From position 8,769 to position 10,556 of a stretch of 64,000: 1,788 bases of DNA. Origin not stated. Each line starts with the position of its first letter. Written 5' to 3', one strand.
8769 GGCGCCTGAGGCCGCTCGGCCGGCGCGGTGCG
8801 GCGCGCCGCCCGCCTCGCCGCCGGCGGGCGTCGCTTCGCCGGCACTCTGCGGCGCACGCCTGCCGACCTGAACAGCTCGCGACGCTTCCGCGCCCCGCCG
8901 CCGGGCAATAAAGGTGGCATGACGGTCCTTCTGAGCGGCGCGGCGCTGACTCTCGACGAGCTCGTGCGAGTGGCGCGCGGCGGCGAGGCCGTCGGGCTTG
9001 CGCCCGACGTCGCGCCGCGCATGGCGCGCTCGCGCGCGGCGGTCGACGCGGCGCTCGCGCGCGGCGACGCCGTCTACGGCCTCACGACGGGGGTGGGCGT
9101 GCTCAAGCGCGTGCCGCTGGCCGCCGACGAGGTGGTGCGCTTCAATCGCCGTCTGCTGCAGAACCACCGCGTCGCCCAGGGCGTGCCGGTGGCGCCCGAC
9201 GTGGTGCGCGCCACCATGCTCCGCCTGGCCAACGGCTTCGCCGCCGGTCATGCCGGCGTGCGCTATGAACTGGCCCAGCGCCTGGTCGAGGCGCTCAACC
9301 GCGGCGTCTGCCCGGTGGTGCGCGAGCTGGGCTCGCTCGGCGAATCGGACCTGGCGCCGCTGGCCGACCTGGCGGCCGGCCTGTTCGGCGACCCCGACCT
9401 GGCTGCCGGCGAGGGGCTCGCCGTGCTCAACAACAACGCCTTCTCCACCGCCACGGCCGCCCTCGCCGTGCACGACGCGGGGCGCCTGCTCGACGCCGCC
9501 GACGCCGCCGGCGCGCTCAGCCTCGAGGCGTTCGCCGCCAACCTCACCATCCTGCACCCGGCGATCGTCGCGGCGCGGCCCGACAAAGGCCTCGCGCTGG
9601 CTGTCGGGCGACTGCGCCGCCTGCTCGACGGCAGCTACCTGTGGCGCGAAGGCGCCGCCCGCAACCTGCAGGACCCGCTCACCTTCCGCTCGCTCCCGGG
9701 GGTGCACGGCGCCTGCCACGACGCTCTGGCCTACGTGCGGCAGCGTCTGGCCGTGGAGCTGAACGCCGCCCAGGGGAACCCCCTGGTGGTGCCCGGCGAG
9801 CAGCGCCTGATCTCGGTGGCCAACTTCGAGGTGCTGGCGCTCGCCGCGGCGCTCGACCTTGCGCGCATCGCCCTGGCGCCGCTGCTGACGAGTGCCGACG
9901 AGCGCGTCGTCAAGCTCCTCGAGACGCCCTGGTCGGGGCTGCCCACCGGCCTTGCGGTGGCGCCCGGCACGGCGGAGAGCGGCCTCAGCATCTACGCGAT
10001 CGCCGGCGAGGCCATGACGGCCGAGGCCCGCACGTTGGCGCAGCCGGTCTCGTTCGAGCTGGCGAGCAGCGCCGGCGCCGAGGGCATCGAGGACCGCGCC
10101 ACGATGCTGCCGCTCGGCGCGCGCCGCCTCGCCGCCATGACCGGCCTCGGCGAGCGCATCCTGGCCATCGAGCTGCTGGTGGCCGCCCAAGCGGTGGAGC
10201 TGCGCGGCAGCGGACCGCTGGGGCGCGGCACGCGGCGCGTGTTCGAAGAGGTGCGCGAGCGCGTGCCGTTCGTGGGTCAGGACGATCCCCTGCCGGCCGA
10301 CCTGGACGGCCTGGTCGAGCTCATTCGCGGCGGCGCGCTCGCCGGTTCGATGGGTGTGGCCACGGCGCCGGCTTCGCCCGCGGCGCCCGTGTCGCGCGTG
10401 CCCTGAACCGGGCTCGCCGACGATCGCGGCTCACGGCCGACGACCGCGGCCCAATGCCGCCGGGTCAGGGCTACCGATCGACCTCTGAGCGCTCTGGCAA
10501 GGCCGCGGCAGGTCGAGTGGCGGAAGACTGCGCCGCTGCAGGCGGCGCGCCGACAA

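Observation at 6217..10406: mttB-like methyltransferase + Cys-rich Fe-S protein + MIO-less ammonia-lyase homologue: candidate trimethylated-amino-acid (hercynine/ergothioneine-type) catabolic module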

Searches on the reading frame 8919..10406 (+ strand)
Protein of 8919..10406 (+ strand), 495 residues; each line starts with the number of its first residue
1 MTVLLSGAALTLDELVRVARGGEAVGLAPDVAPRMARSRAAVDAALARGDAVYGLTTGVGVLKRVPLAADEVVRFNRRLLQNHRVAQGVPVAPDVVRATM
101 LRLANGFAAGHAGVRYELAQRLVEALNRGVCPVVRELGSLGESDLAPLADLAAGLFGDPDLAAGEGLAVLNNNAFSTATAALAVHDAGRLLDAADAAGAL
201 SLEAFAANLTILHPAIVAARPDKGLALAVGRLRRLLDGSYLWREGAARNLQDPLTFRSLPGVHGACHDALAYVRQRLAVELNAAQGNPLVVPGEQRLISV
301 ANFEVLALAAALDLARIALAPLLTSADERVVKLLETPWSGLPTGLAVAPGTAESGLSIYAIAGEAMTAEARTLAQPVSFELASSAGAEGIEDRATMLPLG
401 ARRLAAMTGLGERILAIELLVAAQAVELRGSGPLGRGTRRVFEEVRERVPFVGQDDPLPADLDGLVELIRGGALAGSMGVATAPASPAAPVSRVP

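Call 7: search_protein_families(library=pfam, proteins=[window:8919-10406:+], max_evalue=0.01)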
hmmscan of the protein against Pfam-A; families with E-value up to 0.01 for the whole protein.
window:8919-10406:+ (495 aa): 1 family
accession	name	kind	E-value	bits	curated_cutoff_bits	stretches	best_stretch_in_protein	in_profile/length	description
PF00221.24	Lyase_aromatic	-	8.9e-111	371.3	27.3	2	161-447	176-466/466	Aromatic amino acid lyase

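Call 8: search_solved_structures(query=window:8919-10406:+, max_evalue=0.001, show_alignments=2)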
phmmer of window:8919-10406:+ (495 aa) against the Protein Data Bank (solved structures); distinct sequences matched with E-value up to 0.001: 39.
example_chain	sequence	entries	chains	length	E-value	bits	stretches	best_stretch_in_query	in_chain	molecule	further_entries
6s7j_A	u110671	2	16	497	5.4e-57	197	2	160-472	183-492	Uncharacterized protein | ergothionase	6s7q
6v6h_A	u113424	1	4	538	7.4e-57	196.6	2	160-474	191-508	Histidine ammonia-lyase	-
7tqr_A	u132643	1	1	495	8.6e-55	189.8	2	163-465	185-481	Probable histidine ammonia-lyase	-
1gkj_A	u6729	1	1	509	8.2e-45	156.9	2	158-484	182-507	HISTIDINE AMMONIA-LYASE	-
1gkm_B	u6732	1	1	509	1.1e-44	156.5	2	158-484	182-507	Histidine ammonia-lyase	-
1b8f_A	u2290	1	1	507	1.8e-44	155.8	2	158-484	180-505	Histidine ammonia-lyase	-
1gk3_A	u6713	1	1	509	9.8e-44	153.3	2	158-484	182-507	HISTIDINE AMMONIA-LYASE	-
1eb4_A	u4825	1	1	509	2.9e-43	151.8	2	158-484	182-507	HISTIDINE AMMONIA-LYASE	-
1gk2_A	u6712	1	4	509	3.7e-43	151.5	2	158-484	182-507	HISTIDINE AMMONIA-LYASE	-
3kdy_A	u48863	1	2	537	1.9e-41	145.8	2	160-472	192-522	Histidine ammonia-lyase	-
2rjr_A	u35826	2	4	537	2.5e-41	145.4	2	160-472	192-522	Tyrosine aminomutase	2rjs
2ohy_A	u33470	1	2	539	2.6e-41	145.4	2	160-472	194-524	Tyrosine aminomutase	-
2qve_A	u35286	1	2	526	2.8e-41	145.2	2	160-472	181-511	Tyrosine Aminomutase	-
3kdz_A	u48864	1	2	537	8.9e-41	143.6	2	160-472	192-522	Histidine ammonia-lyase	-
3unv_A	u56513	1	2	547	1.3e-37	133.2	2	157-465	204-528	AdmH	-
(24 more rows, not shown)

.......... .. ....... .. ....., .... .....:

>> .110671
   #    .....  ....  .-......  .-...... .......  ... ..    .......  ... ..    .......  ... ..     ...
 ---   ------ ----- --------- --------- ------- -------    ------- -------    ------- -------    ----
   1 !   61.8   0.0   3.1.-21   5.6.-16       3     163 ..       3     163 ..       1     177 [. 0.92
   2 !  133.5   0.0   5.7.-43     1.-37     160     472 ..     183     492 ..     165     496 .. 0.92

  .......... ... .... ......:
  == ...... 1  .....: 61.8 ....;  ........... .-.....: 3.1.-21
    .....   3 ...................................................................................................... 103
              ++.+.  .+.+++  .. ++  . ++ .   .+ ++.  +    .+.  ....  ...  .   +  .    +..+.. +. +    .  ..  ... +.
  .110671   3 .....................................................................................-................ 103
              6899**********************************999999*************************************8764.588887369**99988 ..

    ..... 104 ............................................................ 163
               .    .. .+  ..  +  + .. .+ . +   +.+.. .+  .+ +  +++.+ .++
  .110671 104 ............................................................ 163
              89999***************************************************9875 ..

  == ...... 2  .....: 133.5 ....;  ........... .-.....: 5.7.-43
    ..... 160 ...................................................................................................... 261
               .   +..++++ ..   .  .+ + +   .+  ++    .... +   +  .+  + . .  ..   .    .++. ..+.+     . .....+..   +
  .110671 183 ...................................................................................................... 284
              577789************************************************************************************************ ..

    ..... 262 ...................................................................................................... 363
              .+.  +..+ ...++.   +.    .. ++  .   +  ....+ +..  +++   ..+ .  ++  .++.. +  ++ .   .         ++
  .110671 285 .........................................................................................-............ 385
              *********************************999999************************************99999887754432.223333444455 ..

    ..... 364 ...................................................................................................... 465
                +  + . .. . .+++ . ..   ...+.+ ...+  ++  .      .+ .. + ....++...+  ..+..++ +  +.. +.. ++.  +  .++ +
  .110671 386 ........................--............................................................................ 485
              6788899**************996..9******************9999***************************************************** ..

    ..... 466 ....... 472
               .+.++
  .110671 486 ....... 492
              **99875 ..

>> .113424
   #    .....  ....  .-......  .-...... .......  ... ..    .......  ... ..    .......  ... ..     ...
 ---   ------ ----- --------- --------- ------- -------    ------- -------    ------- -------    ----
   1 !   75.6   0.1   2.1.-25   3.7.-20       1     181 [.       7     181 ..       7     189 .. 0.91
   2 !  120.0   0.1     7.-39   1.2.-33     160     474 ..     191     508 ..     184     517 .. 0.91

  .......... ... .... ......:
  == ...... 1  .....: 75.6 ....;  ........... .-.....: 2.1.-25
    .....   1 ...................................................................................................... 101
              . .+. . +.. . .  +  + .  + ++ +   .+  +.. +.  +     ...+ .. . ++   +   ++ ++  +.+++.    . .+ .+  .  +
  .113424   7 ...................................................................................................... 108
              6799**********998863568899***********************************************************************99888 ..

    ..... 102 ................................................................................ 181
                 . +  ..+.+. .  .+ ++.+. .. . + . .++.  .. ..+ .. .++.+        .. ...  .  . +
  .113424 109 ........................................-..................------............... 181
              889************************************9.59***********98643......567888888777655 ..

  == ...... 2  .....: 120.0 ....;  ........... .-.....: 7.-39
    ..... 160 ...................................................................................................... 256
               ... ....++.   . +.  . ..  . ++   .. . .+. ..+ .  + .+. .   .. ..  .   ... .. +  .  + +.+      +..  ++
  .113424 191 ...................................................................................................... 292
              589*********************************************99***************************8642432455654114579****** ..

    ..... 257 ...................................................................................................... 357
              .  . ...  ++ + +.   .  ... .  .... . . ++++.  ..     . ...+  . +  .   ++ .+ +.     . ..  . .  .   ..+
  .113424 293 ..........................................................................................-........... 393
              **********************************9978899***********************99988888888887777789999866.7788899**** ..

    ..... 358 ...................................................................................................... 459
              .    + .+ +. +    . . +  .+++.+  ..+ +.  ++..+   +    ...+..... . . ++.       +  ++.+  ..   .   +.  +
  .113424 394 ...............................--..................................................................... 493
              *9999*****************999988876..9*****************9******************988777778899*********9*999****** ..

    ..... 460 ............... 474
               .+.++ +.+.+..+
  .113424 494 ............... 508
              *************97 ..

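Call 9: search_protein_families(library=ncbifam, proteins=[window:8919-10406:+], max_evalue=0.01)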
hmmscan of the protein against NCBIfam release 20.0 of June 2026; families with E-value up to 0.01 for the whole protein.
window:8919-10406:+ (495 aa): 8 families
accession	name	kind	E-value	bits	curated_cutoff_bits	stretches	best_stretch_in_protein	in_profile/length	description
NF006871.0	PRK09367.1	subfamily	1.9e-99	333.6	524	2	161-476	186-499/505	histidine ammonia-lyase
TIGR01225.1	hutH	equivalog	5.4e-95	318.8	539.15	2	161-477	183-497/506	histidine ammonia-lyase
TIGR04475.1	Phe_D_beta_mut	equivalog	1.8e-53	182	800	2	161-467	185-507/510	phenylalanine aminomutase (D-beta-phenylalanine forming)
NF041222.1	BagA_FevW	exception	1.8e-51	175.3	1000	2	161-477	184-522/529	bagremycin/ferroverdin biosynthesis tyrosine ammonia-lyase BagA/FevW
TIGR03832.1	Tyr_2_3_mutase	equivalog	3.1e-51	174.5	501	2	161-464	181-502/507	tyrosine 2,3-aminomutase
TIGR01226.1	phe_am_lyase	equivalog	7.5e-28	97.2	519.15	2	3-161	33-198/680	phenylalanine ammonia-lyase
NF053541.1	FlxA_rubin_TAL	equivalog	2e-27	95.8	700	2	11-159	2-150/498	flexirubin biosynthesis tyrosine ammonia-lyase FlxA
TIGR04473.1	taxol_Phe_23mut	exception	2.1e-20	72.6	1250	2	161-429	221-497/687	phenylalanine aminomutase (L-beta-phenylalanine forming)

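Call 24: find_homologous_proteins(query=window:8919-10406:+, max_evalue=1e-20)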
Query window:8919-10406:+ (495 aa): 3806 proteins with E <= 1e-20 among 8000 candidates; the best 120 are listed.
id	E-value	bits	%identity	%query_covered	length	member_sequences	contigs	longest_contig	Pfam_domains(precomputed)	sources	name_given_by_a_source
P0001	2.0e-298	1008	99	100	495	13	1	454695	PF00221.25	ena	-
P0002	1.8e-259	879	90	95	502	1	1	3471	PF00221.25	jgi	jgi:histidine ammonia-lyase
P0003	3.4e-247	839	87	96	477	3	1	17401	PF00221.25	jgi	jgi:histidine ammonia-lyase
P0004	1.4e-243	827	85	96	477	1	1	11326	PF00221.25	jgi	-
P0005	1.5e-243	827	85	96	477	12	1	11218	PF00221.25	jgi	jgi:histidine ammonia-lyase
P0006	7.5e-240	815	84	96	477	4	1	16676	PF00221.25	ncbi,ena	-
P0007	1.5e-239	814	86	96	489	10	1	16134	PF00221.25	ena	-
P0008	1.1e-235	801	84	96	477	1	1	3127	PF00221.25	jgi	jgi:histidine ammonia-lyase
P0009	1.9e-235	800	82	99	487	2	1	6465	PF00221.25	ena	-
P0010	3.7e-235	799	83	96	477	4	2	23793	PF00221.25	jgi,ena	-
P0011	3.7e-235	799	83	96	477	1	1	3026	PF00221.25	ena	-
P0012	9.5e-235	798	83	96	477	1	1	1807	PF00221.25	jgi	jgi:histidine ammonia-lyase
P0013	1.6e-234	797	83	96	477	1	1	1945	PF00221.25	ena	-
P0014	8.1e-234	795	83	95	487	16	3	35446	PF00221.25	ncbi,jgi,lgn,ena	-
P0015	4.7e-233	792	83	96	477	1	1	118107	PF00221.25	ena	-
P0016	5.0e-230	782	83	95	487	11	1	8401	PF00221.25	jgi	jgi:histidine ammonia-lyase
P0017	4.1e-229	779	82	96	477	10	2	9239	PF00221.25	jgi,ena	jgi:histidine ammonia-lyase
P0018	1.5e-212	725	75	96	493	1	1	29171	PF00221.25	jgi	jgi:histidine ammonia-lyase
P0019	3.7e-200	684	73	96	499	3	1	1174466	PF00221.25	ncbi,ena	-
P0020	2.1e-182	625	67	95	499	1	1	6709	PF00221.25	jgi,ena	-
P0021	3.6e-181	621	87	72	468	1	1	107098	PF00221.25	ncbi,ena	-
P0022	1.6e-180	619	67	96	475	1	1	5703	PF00221.25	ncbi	-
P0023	7.4e-177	607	66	96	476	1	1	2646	PF00221.25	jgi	jgi:histidine ammonia-lyase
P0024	3.2e-171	589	64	96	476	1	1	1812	PF00221.25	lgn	-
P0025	4.3e-171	588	64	96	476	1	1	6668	PF00221.25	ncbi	-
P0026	2.5e-170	586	63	96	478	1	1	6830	PF00221.25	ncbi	-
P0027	5.3e-170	584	64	96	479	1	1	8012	PF00221.25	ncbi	ncbi:MAG: aromatic amino acid lyase [Thermoleophilia bacterium]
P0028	2.8e-169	582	63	99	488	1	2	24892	PF00221.25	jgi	jgi:histidine ammonia-lyase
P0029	1.1e-168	580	65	96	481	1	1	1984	PF00221.25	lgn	-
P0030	1.6e-168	580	65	96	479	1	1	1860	PF00221.25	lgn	-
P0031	2.1e-168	579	61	96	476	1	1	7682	PF00221.25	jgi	jgi:histidine ammonia-lyase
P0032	2.1e-168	579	65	94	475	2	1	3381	PF00221.25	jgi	jgi:histidine ammonia-lyase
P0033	2.7e-168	579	64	96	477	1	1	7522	PF00221.25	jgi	jgi:histidine ammonia-lyase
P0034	4.3e-168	578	61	96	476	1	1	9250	PF00221.25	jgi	jgi:histidine ammonia-lyase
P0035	5.4e-168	578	63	96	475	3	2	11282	PF00221.25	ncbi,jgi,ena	-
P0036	1.5e-167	576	63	96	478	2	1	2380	PF00221.25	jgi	jgi:histidine ammonia-lyase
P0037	1.6e-167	576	63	95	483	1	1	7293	PF00221.25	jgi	-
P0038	2.4e-167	576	60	96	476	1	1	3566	PF00221.25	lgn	-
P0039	2.9e-167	575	61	96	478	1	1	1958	PF00221.25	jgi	jgi:histidine ammonia-lyase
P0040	3.0e-167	575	63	98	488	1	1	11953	PF00221.25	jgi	jgi:histidine ammonia-lyase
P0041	3.1e-167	575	61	96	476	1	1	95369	PF00221.25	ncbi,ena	-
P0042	7.3e-167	574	62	96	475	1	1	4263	PF00221.25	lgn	-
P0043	7.4e-167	574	63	96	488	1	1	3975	PF00221.25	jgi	jgi:histidine ammonia-lyase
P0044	8.5e-167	574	63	97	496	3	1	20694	PF00221.25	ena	-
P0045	9.1e-167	574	62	95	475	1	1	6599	PF00221.25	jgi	jgi:histidine ammonia-lyase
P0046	1.1e-166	574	59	96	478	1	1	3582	PF00221.25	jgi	jgi:histidine ammonia-lyase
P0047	1.1e-166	574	62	97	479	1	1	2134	PF00221.25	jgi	jgi:histidine ammonia-lyase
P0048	1.3e-166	573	64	96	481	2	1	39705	PF00221.25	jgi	jgi:histidine ammonia-lyase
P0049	1.6e-166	573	62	97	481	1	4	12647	PF00221.25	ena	-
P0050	1.9e-166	573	60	96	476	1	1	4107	PF00221.25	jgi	jgi:histidine ammonia-lyase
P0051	2.0e-166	573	62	95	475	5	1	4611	PF00221.25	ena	-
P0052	2.9e-166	572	63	96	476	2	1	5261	PF00221.25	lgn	-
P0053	2.9e-166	572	64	96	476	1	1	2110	PF00221.25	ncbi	-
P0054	4.1e-166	572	62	96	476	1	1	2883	PF00221.25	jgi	-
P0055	5.4e-166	571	64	96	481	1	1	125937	PF00221.25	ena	-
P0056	6.5e-166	571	62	96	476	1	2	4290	PF00221.25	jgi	-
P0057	6.6e-166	571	60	96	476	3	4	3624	PF00221.25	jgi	jgi:histidine ammonia-lyase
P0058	6.6e-166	571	63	96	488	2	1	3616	PF00221.25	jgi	-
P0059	7.3e-166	571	63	96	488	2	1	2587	PF00221.25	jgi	jgi:histidine ammonia-lyase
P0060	9.3e-166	570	62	99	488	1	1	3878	PF00221.25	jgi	jgi:histidine ammonia-lyase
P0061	1.1e-165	570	62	96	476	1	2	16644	PF00221.25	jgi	jgi:histidine ammonia-lyase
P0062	1.3e-165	570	62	96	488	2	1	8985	PF00221.25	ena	-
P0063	1.5e-165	570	60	96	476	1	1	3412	PF00221.25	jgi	jgi:histidine ammonia-lyase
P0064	1.5e-165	570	61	99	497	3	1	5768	PF00221.25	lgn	-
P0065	1.5e-165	570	62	96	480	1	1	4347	PF00221.25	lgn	-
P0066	2.0e-165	569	62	96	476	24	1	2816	PF00221.25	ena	-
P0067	2.3e-165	569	63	96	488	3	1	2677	PF00221.25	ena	-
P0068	2.6e-165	569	62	96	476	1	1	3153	PF00221.25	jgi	-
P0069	2.7e-165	569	60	96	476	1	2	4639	PF00221.25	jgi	jgi:histidine ammonia-lyase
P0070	3.6e-165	569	60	96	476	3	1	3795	PF00221.25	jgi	jgi:histidine ammonia-lyase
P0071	4.0e-165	568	59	96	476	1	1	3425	PF00221.25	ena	-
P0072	4.2e-165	568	77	76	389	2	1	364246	PF00221.25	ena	-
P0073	4.3e-165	568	61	96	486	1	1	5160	PF00221.25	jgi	jgi:histidine ammonia-lyase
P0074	4.3e-165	568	64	95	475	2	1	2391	PF00221.25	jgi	jgi:histidine ammonia-lyase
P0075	4.8e-165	568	63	96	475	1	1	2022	PF00221.25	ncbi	-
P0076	5.4e-165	568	62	99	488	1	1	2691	PF00221.25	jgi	jgi:histidine ammonia-lyase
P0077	5.5e-165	568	60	96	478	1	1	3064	PF00221.25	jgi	jgi:histidine ammonia-lyase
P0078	5.7e-165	568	62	98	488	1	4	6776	PF00221.25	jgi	jgi:histidine ammonia-lyase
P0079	6.1e-165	568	59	96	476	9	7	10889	PF00221.25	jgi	jgi:histidine ammonia-lyase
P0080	6.2e-165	568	62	96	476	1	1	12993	PF00221.25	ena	-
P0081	9.1e-165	567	60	96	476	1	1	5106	PF00221.25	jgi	-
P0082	1.0e-164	567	60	96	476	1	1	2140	PF00221.25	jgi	jgi:histidine ammonia-lyase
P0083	1.1e-164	567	61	96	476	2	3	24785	PF00221.25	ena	-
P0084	1.2e-164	567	63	96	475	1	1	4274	PF00221.25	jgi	jgi:histidine ammonia-lyase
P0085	1.2e-164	567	61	96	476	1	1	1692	PF00221.25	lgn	-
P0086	1.2e-164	567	62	96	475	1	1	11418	PF00221.25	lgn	-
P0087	1.6e-164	566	63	96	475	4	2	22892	PF00221.25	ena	-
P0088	1.7e-164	566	62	97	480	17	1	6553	PF00221.25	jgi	jgi:histidine ammonia-lyase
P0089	1.8e-164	566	62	96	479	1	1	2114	PF00221.25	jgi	jgi:histidine ammonia-lyase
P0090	2.0e-164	566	61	96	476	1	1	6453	PF00221.25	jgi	-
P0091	2.1e-164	566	63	96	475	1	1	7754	PF00221.25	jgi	jgi:histidine ammonia-lyase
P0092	2.9e-164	566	62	96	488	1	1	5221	PF00221.25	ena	-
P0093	3.6e-164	565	60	98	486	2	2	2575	PF00221.25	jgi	jgi:histidine ammonia-lyase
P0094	4.3e-164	565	62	96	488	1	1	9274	PF00221.25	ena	-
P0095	4.6e-164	565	60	96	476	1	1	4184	PF00221.25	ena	-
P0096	5.3e-164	565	62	97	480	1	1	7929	PF00221.25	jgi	jgi:histidine ammonia-lyase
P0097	5.7e-164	565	61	98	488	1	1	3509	PF00221.25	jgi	jgi:histidine ammonia-lyase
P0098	6.1e-164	565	62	96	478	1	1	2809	PF00221.25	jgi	jgi:histidine ammonia-lyase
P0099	6.3e-164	564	61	96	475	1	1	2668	PF00221.25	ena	-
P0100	6.8e-164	564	63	96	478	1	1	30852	PF00221.25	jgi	jgi:histidine ammonia-lyase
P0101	7.1e-164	564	62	98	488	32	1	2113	PF00221.25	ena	-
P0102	8.4e-164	564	63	95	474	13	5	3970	PF00221.25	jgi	jgi:histidine ammonia-lyase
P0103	8.5e-164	564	62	97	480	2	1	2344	PF00221.25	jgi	jgi:histidine ammonia-lyase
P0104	9.3e-164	564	63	96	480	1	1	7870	PF00221.25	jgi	jgi:histidine ammonia-lyase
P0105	9.4e-164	564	61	96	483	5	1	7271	PF00221.25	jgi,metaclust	metaclust:\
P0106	1.0e-163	564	64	96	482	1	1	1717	PF00221.25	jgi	jgi:histidine ammonia-lyase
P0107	1.1e-163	564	62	96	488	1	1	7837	PF00221.25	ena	-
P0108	1.2e-163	564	60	96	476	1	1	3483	PF00221.25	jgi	jgi:histidine ammonia-lyase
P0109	1.2e-163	564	63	95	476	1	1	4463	PF00221.25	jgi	jgi:histidine ammonia-lyase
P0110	1.3e-163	563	60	99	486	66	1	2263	PF00221.25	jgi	-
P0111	1.3e-163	563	61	96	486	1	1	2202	PF00221.25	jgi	jgi:histidine ammonia-lyase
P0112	1.4e-163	563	62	96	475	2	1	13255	PF00221.25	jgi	jgi:histidine ammonia-lyase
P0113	1.7e-163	563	62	96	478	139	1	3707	PF00221.25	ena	-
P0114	1.7e-163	563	60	96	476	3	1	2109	PF00221.25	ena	-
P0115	1.7e-163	563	61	96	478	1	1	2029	PF00221.25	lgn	-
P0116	2.8e-163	562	60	96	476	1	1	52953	PF00221.25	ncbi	ncbi:MAG TPA: aromatic amino acid lyase [Gaiellaceae bacterium]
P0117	2.9e-163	562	62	96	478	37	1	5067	PF00221.25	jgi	-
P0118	3.0e-163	562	63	96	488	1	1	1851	PF00221.25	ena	-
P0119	3.4e-163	562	61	96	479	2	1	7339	PF00221.25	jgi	jgi:histidine ammonia-lyase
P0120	3.5e-163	562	59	96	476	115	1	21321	PF00221.25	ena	-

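Call 25: find_encoding_contigs(protein=P0019, flank=10000, max_places=2)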
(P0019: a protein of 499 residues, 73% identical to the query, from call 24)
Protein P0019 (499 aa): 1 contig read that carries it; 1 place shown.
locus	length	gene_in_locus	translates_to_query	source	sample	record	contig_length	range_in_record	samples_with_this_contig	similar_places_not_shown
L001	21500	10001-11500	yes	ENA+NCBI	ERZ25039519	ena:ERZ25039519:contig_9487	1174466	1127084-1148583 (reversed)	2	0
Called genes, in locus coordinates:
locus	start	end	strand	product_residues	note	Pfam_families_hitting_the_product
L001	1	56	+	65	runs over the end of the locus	-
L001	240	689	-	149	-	-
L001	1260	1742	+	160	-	-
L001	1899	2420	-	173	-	-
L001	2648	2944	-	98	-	PF00589:Phage_integrase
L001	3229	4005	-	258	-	PF16142:DUF4850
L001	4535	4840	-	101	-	-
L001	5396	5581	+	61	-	-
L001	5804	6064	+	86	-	-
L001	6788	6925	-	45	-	-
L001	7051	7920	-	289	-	PF01609:DDE_Tnp_1, PF13612:DDE_Tnp_1_3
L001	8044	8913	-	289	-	PF01609:DDE_Tnp_1, PF13612:DDE_Tnp_1_3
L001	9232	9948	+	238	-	-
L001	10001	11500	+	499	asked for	PF00221:Lyase_aromatic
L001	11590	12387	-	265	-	PF12974:Phosphonate-bd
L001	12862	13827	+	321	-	PF01063:Aminotran_4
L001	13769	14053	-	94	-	-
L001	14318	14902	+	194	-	PF00702:Hydrolase (weak), PF12710:HAD, PF13419:HAD_2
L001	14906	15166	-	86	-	-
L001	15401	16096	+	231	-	PF12710:HAD, PF00702:Hydrolase, PF13419:HAD_2, PF13242:Hydrolase_like (weak)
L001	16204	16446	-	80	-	-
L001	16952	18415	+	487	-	PF13426:PAS_9 (weak), PF00990:GGDEF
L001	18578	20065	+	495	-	PF00672:HAMP, PF26769:HAMP_PhoQ (faint), PF01590:GAF, PF13185:GAF_2, PF13492:GAF_3 (weak), PF13487:HD_5, PF01966:HD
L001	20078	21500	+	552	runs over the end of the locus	PF02366:PMT, PF13231:PMT_2, PF16192:PMT_4TMC (weak)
